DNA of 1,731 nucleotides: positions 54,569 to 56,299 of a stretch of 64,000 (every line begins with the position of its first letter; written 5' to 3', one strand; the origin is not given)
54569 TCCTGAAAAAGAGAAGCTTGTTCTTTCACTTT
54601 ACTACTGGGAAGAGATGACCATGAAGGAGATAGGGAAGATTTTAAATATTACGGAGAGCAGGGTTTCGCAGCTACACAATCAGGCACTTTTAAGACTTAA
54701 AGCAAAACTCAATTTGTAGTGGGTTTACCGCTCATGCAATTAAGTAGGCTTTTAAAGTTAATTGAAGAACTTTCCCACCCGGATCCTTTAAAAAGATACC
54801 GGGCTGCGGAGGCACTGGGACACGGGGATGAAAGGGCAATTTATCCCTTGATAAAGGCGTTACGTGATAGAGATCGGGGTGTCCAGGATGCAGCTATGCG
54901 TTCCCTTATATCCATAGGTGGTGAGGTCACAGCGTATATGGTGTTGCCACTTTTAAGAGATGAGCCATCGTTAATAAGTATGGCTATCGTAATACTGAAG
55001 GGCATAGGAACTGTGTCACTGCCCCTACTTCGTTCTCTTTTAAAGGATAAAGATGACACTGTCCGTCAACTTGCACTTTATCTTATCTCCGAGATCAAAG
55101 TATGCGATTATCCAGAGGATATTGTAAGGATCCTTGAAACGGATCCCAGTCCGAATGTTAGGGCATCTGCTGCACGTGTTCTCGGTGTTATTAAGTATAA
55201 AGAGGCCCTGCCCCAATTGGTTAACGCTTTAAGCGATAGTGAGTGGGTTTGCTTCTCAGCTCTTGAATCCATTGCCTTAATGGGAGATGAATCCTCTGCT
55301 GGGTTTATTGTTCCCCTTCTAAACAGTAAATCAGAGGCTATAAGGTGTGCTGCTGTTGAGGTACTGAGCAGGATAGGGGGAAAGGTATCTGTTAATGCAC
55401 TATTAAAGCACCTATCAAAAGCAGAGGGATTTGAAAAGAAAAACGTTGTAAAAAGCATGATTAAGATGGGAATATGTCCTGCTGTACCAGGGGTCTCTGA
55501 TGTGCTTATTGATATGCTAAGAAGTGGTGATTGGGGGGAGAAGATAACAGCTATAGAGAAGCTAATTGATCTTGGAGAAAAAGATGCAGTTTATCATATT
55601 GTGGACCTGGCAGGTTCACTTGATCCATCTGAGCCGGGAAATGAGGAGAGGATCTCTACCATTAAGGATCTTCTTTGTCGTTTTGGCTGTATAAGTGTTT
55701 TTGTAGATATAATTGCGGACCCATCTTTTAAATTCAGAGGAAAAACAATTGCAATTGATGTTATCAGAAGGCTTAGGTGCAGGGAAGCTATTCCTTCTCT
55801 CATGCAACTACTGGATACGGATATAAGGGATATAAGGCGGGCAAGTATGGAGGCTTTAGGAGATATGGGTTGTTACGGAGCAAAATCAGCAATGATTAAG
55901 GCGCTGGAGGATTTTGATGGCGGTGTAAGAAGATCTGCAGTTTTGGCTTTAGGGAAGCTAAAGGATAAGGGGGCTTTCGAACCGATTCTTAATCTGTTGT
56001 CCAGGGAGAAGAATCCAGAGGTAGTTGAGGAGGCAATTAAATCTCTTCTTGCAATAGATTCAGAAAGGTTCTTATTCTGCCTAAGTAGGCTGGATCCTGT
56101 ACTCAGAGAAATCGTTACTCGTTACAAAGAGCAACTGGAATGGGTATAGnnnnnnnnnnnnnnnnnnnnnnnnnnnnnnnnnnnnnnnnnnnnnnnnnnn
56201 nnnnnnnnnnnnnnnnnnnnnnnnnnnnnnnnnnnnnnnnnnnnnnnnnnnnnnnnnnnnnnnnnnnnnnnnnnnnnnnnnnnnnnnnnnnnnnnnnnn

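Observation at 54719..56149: HEAT-repeat (PBS-lyase type) protein encoded between fliA and cheR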

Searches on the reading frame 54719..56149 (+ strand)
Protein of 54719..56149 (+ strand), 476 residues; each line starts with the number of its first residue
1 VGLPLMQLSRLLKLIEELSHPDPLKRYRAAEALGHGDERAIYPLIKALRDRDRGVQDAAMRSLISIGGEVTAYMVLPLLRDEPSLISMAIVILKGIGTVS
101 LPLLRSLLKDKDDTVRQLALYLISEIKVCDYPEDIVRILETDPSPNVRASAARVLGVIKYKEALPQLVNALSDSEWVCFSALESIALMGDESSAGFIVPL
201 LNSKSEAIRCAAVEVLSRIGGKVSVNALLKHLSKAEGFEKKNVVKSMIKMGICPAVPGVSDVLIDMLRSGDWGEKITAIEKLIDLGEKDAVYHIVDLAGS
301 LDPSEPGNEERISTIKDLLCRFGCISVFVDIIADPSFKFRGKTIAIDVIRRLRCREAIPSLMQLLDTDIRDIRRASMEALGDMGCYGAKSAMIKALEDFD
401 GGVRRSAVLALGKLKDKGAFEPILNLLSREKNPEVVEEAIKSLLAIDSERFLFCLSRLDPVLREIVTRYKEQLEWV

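Call 3: search_protein_families(library=pfam, proteins=[window:54719-56149:+], max_evalue=0.01)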
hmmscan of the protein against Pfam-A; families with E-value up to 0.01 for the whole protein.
window:54719-56149:+ (476 aa): 9 families
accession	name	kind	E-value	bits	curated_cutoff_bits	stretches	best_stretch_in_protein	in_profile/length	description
PF13646.12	HEAT_2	-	2.5e-54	182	27.7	5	13-84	3-76/88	HEAT repeats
PF03130.22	HEAT_PBS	-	1.3e-25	87.3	20.9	2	147-173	1-27/27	PBS lyase HEAT-like repeat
PF02985.28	HEAT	-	5.1e-25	85.6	23.5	0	101-126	2-27/31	HEAT repeat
PF13513.12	HEAT_EZ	-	1.9e-15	57.4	27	1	101-126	30-55/55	HEAT-like repeat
PF00514.29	Arm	-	4.2e-11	42.9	20.6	0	416-439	10-32/41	Armadillo/beta-catenin-like repeat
PF12717.13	Cnd1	-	8.5e-08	32.9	26.4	0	85-162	7-89/162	non-SMC mitotic condensation complex subunit 1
PF01602.26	Adaptin_N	-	4.5e-06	26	37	1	101-295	116-339/524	Adaptin N terminal region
PF14668.11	RICTOR_V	-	0.005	17.5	27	0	128-176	25-70/71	Rapamycin-insensitive companion of mTOR, domain 5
PF20168.4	PDS5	-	0.0079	14.5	27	0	390-445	324-386/1053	Sister chromatid cohesion protein PDS5 protein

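Call 4: search_protein_families(library=ncbifam, proteins=[window:54719-56149:+], max_evalue=0.01)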
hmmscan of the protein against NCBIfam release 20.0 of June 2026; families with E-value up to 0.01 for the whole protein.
window:54719-56149:+ (476 aa): 8 families
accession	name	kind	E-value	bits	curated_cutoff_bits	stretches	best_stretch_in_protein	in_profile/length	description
NF045915.1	PhycobilmeDegNblB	equivalog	8.1e-23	81.1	300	2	99-251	32-189/214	phycobilisome degradation protein NblB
NF058502.1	phyc_lyase_CpcE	equivalog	3.2e-17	62.9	330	2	372-432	58-118/260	C-phycocyanin alpha-cysteine-84 phycocyanobilin lyase subunit CpcE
NF058515.1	phyc_lyase_CpcF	equivalog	3.3e-13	49.7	220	0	86-166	47-127/200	C-phycocyanin alpha-cysteine-84 phycocyanobilin lyase subunit CpcF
NF010374.0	PRK13800.1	equivalog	6.4e-13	47.9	1196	2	14-175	690-852/898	fumarate reductase/succinate dehydrogenase flavoprotein subunit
TIGR02270.1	TIGR02270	subfamily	1.6e-09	37.3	206.8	1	31-232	77-278/410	TIGR02270 family protein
NF058505.1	phyc_lyase_CpeY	equivalog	1.7e-08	33.5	600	0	100-214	84-200/419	C-phycoerythrin alpha-cysteine-82 phycoerythrobilin lyase CpeY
NF007244.0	PRK09687.1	equivalog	3.8e-08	33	275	1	353-458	157-262/285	putative lyase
NF045662.1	DVU0298_fam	equivalog_domain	8.1e-08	32.1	75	0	131-175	146-189/213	DVU0298 family protein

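Call 8: find_homologous_proteins(query=window:54719-56146:+, max_evalue=0.00001)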
Query window:54719-56146:+ (476 aa): 650 proteins with E <= 0.00001 among 8000 candidates; the best 120 are listed.
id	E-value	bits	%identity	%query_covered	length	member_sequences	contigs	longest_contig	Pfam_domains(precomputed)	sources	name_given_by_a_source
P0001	1.1e-279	946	92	100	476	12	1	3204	PF12717.14,PF00514.30,PF02985.29,PF03130.23,PF13513.13,PF01602.27,PF13646.13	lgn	-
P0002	7.0e-159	548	58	96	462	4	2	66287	PF12717.14,PF00514.30,PF02985.29,PF03130.23,PF13513.13,PF01602.27,PF13646.13,PF23227.2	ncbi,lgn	-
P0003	8.0e-158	544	54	98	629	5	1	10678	PF21581.4,PF12717.14,PF00514.30,PF26715.1,PF25786.1,PF02985.29,PF03130.23,PF13513.13,PF01602.27,PF13646.13,PF23227.2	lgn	-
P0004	3.5e-157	542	52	99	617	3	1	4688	PF12717.14,PF00514.30,PF02985.29,PF03130.23,PF13513.13,PF01602.27,PF13646.13,PF23227.2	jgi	-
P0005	4.7e-157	542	53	96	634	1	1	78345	PF21581.4,PF12717.14,PF00514.30,PF25786.1,PF02985.29,PF03130.23,PF20168.5,PF13513.13,PF01602.27,PF13646.13,PF23227.2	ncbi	ncbi:MAG: HEAT repeat domain-containing protein [Nitrospirota bacterium]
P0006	5.5e-156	538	52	98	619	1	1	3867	PF21581.4,PF12717.14,PF00514.30,PF25786.1,PF02985.29,PF03130.23,PF23702.3,PF13513.13,PF01602.27,PF13646.13,PF23227.2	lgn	-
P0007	1.7e-152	527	51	97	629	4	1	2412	PF12717.14,PF00514.30,PF24714.2,PF02985.29,PF01602.27,PF21581.4,PF25786.1,PF03130.23,PF13513.13,PF13646.13,PF23227.2,PF11698.15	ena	-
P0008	2.5e-152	526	52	99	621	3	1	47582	PF12717.14,PF00514.30,PF25786.1,PF02985.29,PF03130.23,PF13513.13,PF01602.27,PF13646.13,PF23227.2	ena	-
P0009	3.2e-152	526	52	98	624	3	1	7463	PF21581.4,PF12717.14,PF00514.30,PF02985.29,PF22956.3,PF03130.23,PF13513.13,PF01602.27,PF13646.13,PF23227.2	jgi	jgi:HEAT repeat protein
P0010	9.3e-152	524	53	98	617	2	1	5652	PF12717.14,PF00514.30,PF24714.2,PF12755.14,PF02985.29,PF01602.27,PF21581.4,PF01347.29,PF03130.23,PF13513.13,PF13646.13,PF23227.2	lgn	-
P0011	2.6e-151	523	51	97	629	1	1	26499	PF12717.14,PF00514.30,PF24714.2,PF22646.3,PF12755.14,PF02985.29,PF14668.12,PF01602.27,PF21581.4,PF03130.23,PF20168.5,PF13513.13,PF13646.13,PF23227.2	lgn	-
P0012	5.0e-151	522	51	98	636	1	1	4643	PF21581.4,PF12717.14,PF25786.1,PF02985.29,PF03130.23,PF13513.13,PF01602.27,PF13646.13,PF23227.2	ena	-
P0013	9.1e-151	521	53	97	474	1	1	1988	PF00514.30,PF24714.2,PF02985.29,PF03130.23,PF13513.13,PF13646.13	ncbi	-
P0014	1.4e-149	517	52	98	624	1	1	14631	PF21581.4,PF12717.14,PF00514.30,PF25786.1,PF02985.29,PF03130.23,PF28349.1,PF13513.13,PF01602.27,PF13646.13,PF23227.2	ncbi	-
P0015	4.2e-149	515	52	97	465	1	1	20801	PF00514.30,PF25786.1,PF02985.29,PF03130.23,PF13513.13,PF01602.27,PF13646.13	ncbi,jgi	-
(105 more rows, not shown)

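Call 10: find_related_loci(query=A1, collection=genome_contigs, flank=8000)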
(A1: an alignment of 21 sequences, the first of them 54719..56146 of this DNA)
Query A1 (476 aa) in genome_contigs; peptide patterns used: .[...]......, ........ (x = any residue, [..] = any of these).
198 stretches matched a pattern; 144 encode a relative of the query (tblastn E <= 1e-3); the best 80 are kept; 80 distinct loci.
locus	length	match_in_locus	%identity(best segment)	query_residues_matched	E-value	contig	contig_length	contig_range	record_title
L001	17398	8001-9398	58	5-469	2e-168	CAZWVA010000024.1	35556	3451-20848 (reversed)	MAG TPA_asm: uncultured Spirochaetia bacterium isolate binchicken_co30_30 genome assembly, contig: NODE_1045_length_3555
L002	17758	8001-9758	53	19-474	1e-158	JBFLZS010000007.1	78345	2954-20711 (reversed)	MAG: Nitrospirota bacterium isolate MAG117 MAG117_7, whole genome shotgun sequence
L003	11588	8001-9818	52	10-474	1e-157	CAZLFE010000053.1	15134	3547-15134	MAG TPA_asm: uncultured Nitrospiraceae bacterium isolate binchicken_co325_89 genome assembly, contig: NODE_1140_length_1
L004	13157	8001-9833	52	10-474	2e-155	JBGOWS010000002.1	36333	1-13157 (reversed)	MAG: Thermodesulfovibrionia bacterium isolate OBJ_0618_130150_87 k141_1454444_length_36333_cov_19.6965, whole genome sho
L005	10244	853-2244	52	6-469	1e-154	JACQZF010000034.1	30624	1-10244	MAG: Nitrospirae bacterium isolate NC_groundwater_1560_Pr4_S-0.65um_46_16 SR1-18-Sp65_coassembly_scaffold_148383, whole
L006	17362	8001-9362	54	13-465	5e-151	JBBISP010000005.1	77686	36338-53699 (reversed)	MAG: Nitrospirota bacterium isolate BQF170218_bin_376 NODE_195_length_77686_cov_44.317824, whole genome shotgun sequence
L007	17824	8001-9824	50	5-471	3e-149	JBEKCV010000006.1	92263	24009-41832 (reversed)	MAG: Thermodesulfovibrionales bacterium isolate SPRUCE 168 SPRUCE_168_6, whole genome shotgun sequence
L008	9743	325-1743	49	2-469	4e-147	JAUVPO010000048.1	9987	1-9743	MAG: Deferribacteres bacterium isolate CSMAG_664 CSMAG_664_k127_27366403_length_9987_cov_13.4512, whole genome shotgun s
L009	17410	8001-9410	48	6-474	1e-146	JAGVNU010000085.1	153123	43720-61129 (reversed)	MAG: Thermodesulfovibrionia bacterium isolate DeMMO3_26 c_000000013893, whole genome shotgun sequence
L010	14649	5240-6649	48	5-474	2e-146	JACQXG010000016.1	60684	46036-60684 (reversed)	MAG: Nitrospirae bacterium isolate NC_groundwater_1509_Pr4_B-0.1um_43_7 SR1-18-B1_scaffold_38973, whole genome shotgun s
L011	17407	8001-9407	48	6-474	7e-146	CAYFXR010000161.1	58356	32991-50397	MAG TPA_asm: uncultured Nitrospiraceae bacterium isolate ERP108616_co1_67 genome assembly, contig: k119_1781137, whole g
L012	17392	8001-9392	48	6-469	2e-145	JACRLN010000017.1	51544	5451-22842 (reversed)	MAG: Nitrospirae bacterium isolate NC_groundwater_1882_Pr3_B-0.1um_42_111 SR2-18-B1_coassembly_116120, whole genome shot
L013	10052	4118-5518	50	5-472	6e-145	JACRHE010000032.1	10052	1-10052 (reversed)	MAG: Nitrospirae bacterium isolate NC_groundwater_1769_Pr3_B-0.1um_50_9 SR-2_scaffold_141_577739, whole genome shotgun s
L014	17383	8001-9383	49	14-474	2e-144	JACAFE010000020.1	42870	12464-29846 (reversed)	MAG: Nitrospirae bacterium isolate L.E.N.5_1 k119_12504, whole genome shotgun sequence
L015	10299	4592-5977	49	9-469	3e-144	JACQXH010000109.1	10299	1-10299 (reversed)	MAG: Nitrospirae bacterium isolate NC_groundwater_1510_Pr4_B-0.1um_44_3 SR1-18-B1_scaffold_179571, whole genome shotgun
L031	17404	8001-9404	46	6-473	6e-136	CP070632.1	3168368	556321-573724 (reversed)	MAG: Nitrospiraceae bacterium isolate bin97 chromosome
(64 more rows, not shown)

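Call 27: predict_structure(alignment_id=A1)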
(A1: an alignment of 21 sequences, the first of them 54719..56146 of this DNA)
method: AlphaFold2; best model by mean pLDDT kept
length: 476 residues; sequences in the alignment: 21
mean_pLDDT: 93.0   pTM: 0.77
mean pLDDT of the five models: 93.0, 93.1, 92.9, 92.6, 92.0
residues with pLDDT >= 90: 417; 70-90: 48; 50-70: 7; < 50: 4
segments of 3 or more residues with pLDDT < 50: none
pLDDT, mean of each block of 10 residues (from residue 1): 69 94 97 89 97 97 96 96 96 96 96 97 96 98 98 97 96 96 94 93 95 95 94 93 94 90 94 95 94 96 93 97 95 93 97 95 93 96 93 94 96 93 93 93 92 83 78 52
secondary structure, 60 per line:
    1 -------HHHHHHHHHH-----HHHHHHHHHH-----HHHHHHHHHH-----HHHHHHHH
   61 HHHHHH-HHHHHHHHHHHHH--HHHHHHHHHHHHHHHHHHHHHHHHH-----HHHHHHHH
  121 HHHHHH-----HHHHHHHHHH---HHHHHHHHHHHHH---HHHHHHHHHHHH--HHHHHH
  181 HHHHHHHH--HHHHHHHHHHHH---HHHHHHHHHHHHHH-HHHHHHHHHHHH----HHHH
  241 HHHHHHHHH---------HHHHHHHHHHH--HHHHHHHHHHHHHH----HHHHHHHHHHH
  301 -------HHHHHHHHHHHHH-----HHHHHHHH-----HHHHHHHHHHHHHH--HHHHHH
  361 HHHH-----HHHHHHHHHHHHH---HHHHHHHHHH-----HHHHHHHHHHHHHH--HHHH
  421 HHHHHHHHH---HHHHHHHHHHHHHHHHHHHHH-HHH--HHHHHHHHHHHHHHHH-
elements in order: H8-17 H23-32 H38-47 H53-66 H68-80 H83-107 H113-126 H132-141 H145-157 H161-172 H175-188 H191-202 H206-219 H221-232 H237-249 H259-269 H272-285 H290-300 H308-320 H326-333 H339-352 H355-364 H370-382 H386-395 H401-414 H417-429 H433-453 H460-475

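Call 29: search_solved_structures(query=A1, max_evalue=0.001)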
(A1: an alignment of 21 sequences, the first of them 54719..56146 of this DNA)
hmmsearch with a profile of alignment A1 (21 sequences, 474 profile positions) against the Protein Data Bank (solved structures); distinct sequences matched with E-value up to 0.001: 48.
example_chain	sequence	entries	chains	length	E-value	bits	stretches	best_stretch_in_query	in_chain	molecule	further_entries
9sah_A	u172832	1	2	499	3.9e-82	279.8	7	351-425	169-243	E4-NB2 synthetic fusion protein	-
6ft5_A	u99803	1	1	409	8.6e-62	212.7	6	367-426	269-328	alphaRep A3_A3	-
6fsq_A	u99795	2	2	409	2.4e-61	211.2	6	367-426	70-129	alphaRep A3_bGFPD | A3_bGFPD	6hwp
6gwc_C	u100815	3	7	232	9.7e-55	189.4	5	352-426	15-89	iE5 ALPHAREP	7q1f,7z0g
4zv6_A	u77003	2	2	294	3e-51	177.9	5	367-427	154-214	AlphaRep-7 | alpha-Rep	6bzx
4xl5_C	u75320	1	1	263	1.5e-43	152.5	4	366-425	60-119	bGFP-A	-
7p0h_A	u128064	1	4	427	1.1e-42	149.7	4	352-425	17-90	Helicobacter pylori ComF fused to an artificial alphaREP crystallization helper (named B2)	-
8aw4_A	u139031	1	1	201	1.3e-36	129.6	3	352-425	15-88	ALPHAREP bB-E3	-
3ltj_A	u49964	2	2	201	6.4e-32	114.2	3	367-426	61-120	AlphaRep-4 | bA3-2: binder of A3 protein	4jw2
3ltm_A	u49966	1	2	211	7.5e-32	113.9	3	367-426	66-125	Alpha-Rep4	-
6gx7_E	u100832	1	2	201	2.2e-30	109.1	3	367-438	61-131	iiiA5 ALPHAREP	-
9rhz_A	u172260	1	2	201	2.6e-29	105.6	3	366-425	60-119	ALPHAREP bE5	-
6veh_A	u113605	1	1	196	8.3e-27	97.3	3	367-425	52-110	HEAT repeat domain-containing protein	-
5dcq_A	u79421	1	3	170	5e-26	94.8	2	352-426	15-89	artificial repeat proteins (alphaREP3)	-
9t1m_A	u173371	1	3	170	9.8e-25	90.5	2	352-427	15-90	Alpha Rep E4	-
5n3u_A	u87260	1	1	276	8.1e-12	47.9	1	143-197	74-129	Phycocyanobilin lyase subunit alpha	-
5n3u_B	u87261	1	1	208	2.9e-05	26.3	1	83-156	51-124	Phycocyanobilin lyase subunit beta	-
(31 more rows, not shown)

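Call 30: fold_search(model_id=the predicted structure, library=pdb)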
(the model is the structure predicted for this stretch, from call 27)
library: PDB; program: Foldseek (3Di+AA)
matches with E <= 10: 1489; with E <= 0.001: 573
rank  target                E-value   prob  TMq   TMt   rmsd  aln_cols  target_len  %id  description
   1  6fsq                  4.1e-13  1.00  0.31  0.39  24.4       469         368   23  Structure of A3_bGFPD, an artificial bi-domain protein based on two different alphaRep domains : A3 and a GFP binding do (released 2018-08-08)
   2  4rv1_C                1.1e-10  1.00  0.20  0.23  16.4       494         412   19  Crystal Structure of Engineered Protein. Northeast Structural Genomics Consortium (NESG) Target OR497. (released 2014-12-10)
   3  4rv1_A                1.8e-10  1.00  0.20  0.22  16.9       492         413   19  Crystal Structure of Engineered Protein. Northeast Structural Genomics Consortium (NESG) Target OR497. (released 2014-12-10)
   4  4zv6_A                8.8e-10  1.00  0.41  0.65   6.8       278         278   30  Crystal structure of the artificial alpharep-7 octarellinV.1 complex (released 2016-05-25)
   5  4rv1_D                1.4e-09  1.00  0.20  0.22  16.5       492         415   18  Crystal Structure of Engineered Protein. Northeast Structural Genomics Consortium (NESG) Target OR497. (released 2014-12-10)
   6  4xl5_C                1.5e-09  1.00  0.39  0.68   5.3       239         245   34  X-ray structure of bGFP-A / EGFP complex (released 2015-08-19)
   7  6bzx_A                1.5e-09  1.00  0.40  0.63   6.9       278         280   30  Structure of the artificial complex alpha-Rep/Octarellin V.1 crystallized by counter diffusion in a capillary (released 2019-01-09)
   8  4rv1_B                1.7e-09  1.00  0.20  0.22  16.3       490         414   18  Crystal Structure of Engineered Protein. Northeast Structural Genomics Consortium (NESG) Target OR497. (released 2014-12-10)
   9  7zbz_D                2.2e-09  1.00  0.54  0.27   9.0       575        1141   15  CAND1 delhairpin-SCF-SKP2 CAND1 partly engaged SCF partly rocked (released 2023-04-19)
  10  9mf5_A                2.2e-09  1.00  0.48  0.41  10.3       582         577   18  CryoEM structure of the Protein Phosphatase 2A (Abeta-B56gamma-Calpha) holoenzyme complex (released 2025-07-09)
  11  6iur_E                2.4e-09  1.00  0.53  0.45   9.5       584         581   17  A phosphatase complex STRN3-PP2Aa (released 2019-12-04)
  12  1b3u_A                2.8e-09  1.00  0.52  0.44  10.2       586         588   16  CRYSTAL STRUCTURE OF CONSTANT REGULATORY DOMAIN OF HUMAN PP2A, PR65ALPHA (released 1999-04-12)
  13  1jpp_A                2.8e-09  1.00  0.24  0.23  16.9       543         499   16  The Structure of a beta-Catenin Binding Repeat from Adenomatous Polyposis Coli (APC) in Complex with beta-Catenin (released 2002-01-16)
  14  7z8v_D                3.3e-09  1.00  0.53  0.26   9.1       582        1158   15  CAND1-SCF-SKP2 (SKP1deldel) CAND1 engaged SCF rocked (released 2023-04-19)
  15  6ef4                  3.3e-09  1.00  0.45  0.39  12.0       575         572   17  Crystal structure of mouse PP2A Aalpha P179R mutant (released 2019-06-26)
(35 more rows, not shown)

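Call 33: search_protein_families(library=pfam, proteins=[L031:6407-7729:+, L031:5626-6117:-, L031:4655-5629:-, L031:4261-4587:-, L031:3950-4264:-, L031:3214-4035:-, L012:6517-7809:+, L012:5675-6184:-], max_evalue=0.001)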
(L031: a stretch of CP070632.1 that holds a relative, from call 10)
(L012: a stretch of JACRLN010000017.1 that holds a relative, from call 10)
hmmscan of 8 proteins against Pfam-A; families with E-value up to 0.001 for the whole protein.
L031:6407-7729:+ (440 aa): 1 family
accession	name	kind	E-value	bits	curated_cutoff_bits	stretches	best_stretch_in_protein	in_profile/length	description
PF00990.26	GGDEF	-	1.5e-45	155.3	23.8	1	260-415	1-160/161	Diguanylate cyclase, GGDEF domain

L031:5626-6117:- (163 aa): 1 family
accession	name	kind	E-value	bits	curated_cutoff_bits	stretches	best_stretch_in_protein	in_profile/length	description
PF03748.19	FliL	-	4.7e-26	91.8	24.6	1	68-163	2-103/103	Flagellar basal body-associated protein FliL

L031:4655-5629:- (324 aa): 2 families
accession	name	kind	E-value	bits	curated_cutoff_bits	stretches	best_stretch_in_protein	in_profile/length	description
PF02154.20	FliM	-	2.4e-64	217.2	27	1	39-231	1-192/192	Flagellar motor switch protein FliM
PF01052.25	FliMN_C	-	1.4e-17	63.9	23.8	1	253-323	2-72/73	Type III flagellar switch regulator (C-ring) FliN C-term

L031:4261-4587:- (108 aa): 1 family
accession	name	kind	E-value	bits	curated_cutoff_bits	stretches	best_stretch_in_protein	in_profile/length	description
PF01052.25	FliMN_C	-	1.9e-26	92.2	23.8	1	29-98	3-72/73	Type III flagellar switch regulator (C-ring) FliN C-term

L031:3950-4264:- (104 aa): 1 family
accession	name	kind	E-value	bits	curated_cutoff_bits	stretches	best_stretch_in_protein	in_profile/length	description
PF04347.18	FliO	-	4.4e-11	43.2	22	1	25-95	2-89/91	Flagellar biosynthesis protein, FliO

L031:3214-4035:- (273 aa): 1 family
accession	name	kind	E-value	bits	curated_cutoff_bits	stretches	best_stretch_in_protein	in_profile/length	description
PF00813.25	FliP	-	1.8e-80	269.8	26.9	1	76-267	1-190/191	FliP family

L012:6517-7809:+ (430 aa): 3 families
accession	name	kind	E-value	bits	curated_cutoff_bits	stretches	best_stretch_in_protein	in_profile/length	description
PF00990.26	GGDEF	-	1e-44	152.6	23.8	1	262-417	2-161/161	Diguanylate cyclase, GGDEF domain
PF20975.2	DGCcoil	-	2.5e-06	27.3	26.7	1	136-242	250-358/359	DGC-associated coil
PF22335.1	Cas10-Cmr2_palm2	-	0.00055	20.5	27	0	340-418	58-132/133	Cas10/Cmr2, second palm domain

L012:5675-6184:- (169 aa): 1 family
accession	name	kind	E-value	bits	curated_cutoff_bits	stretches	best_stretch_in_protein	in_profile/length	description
PF03748.19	FliL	-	3e-25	89.2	24.6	1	74-169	2-103/103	Flagellar basal body-associated protein FliL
